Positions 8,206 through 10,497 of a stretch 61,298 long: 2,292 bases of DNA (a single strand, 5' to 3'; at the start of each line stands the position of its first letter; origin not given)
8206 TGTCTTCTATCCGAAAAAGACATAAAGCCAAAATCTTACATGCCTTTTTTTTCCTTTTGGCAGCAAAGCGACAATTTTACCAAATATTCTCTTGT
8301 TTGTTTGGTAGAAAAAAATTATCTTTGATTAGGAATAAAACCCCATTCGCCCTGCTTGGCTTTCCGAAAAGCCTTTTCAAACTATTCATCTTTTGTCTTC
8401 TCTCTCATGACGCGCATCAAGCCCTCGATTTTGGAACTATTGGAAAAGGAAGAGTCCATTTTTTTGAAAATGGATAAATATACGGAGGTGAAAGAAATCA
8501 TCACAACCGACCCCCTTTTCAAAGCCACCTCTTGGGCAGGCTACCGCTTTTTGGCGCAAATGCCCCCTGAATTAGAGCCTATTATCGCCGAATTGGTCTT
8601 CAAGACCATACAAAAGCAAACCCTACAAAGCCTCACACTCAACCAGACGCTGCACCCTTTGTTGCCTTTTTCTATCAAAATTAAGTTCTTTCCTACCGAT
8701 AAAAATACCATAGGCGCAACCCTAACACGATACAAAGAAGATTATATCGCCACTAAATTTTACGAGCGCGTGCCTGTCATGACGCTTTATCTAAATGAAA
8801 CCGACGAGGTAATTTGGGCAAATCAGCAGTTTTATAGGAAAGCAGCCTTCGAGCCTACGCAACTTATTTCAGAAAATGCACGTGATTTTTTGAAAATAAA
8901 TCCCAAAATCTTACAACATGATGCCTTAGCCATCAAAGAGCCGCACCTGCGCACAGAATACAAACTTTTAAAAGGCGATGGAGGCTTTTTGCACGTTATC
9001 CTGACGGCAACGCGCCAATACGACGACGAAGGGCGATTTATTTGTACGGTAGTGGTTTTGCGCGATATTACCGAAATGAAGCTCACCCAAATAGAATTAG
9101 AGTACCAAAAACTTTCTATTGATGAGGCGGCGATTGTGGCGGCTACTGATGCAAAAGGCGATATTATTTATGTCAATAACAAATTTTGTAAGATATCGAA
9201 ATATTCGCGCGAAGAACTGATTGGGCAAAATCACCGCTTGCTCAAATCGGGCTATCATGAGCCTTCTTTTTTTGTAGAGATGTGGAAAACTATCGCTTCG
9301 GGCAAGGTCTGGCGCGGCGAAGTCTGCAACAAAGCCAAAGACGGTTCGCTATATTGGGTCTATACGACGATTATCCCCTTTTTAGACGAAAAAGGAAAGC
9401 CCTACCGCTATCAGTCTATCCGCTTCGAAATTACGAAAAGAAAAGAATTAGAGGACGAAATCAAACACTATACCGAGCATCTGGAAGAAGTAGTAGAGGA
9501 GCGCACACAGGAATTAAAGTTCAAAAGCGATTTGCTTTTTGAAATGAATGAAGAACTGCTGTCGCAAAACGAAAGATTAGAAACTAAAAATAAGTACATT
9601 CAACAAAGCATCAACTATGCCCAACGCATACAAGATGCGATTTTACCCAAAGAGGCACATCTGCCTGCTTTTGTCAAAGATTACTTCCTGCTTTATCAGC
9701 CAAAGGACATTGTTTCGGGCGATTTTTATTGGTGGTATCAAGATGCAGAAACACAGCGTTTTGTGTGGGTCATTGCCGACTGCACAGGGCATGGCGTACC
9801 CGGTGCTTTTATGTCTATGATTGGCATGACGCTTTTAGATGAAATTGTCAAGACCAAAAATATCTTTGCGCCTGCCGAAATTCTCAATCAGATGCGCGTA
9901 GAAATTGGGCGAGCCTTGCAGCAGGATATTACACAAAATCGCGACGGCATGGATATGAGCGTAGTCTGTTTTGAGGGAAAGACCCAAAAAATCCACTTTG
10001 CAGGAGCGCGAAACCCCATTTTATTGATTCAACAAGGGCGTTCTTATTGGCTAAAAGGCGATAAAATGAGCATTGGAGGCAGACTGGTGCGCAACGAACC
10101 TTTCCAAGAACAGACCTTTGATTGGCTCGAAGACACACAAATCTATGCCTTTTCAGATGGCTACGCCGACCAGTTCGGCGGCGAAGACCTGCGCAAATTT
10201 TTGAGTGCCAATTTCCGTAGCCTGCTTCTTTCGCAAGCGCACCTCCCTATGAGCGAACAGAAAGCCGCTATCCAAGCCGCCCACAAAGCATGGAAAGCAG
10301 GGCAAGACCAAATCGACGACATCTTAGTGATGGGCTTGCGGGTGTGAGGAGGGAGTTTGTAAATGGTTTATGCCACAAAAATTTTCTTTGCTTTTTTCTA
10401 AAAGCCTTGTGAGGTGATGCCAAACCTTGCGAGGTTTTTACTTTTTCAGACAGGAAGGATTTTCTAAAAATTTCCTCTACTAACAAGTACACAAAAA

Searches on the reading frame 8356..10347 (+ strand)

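Call 64: search_protein_families(library=pfam, proteins=[window:8356-10347:+], max_evalue=0.001)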
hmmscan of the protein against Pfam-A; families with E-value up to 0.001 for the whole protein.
window:8356-10347:+ (663 aa): 6 families
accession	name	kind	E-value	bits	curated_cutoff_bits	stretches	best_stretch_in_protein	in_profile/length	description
PF13426.13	PAS_9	-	5.2e-25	88.1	27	2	260-360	5-102/103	PAS domain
PF00989.32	PAS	-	8.8e-19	68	22.6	1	260-348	13-102/113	PAS fold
PF08448.16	PAS_4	-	2.2e-16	60.5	23.1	2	260-362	7-108/110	PAS fold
PF08447.18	PAS_3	-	2.5e-16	60.1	25.6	1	270-355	1-88/89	PAS fold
PF07228.17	SpoIIE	-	2e-15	57.7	25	1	467-663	3-191/192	Stage II sporulation protein E (SpoIIE)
PF13188.13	PAS_8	-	8.6e-05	22.7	21.8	0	260-291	14-45/65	PAS domain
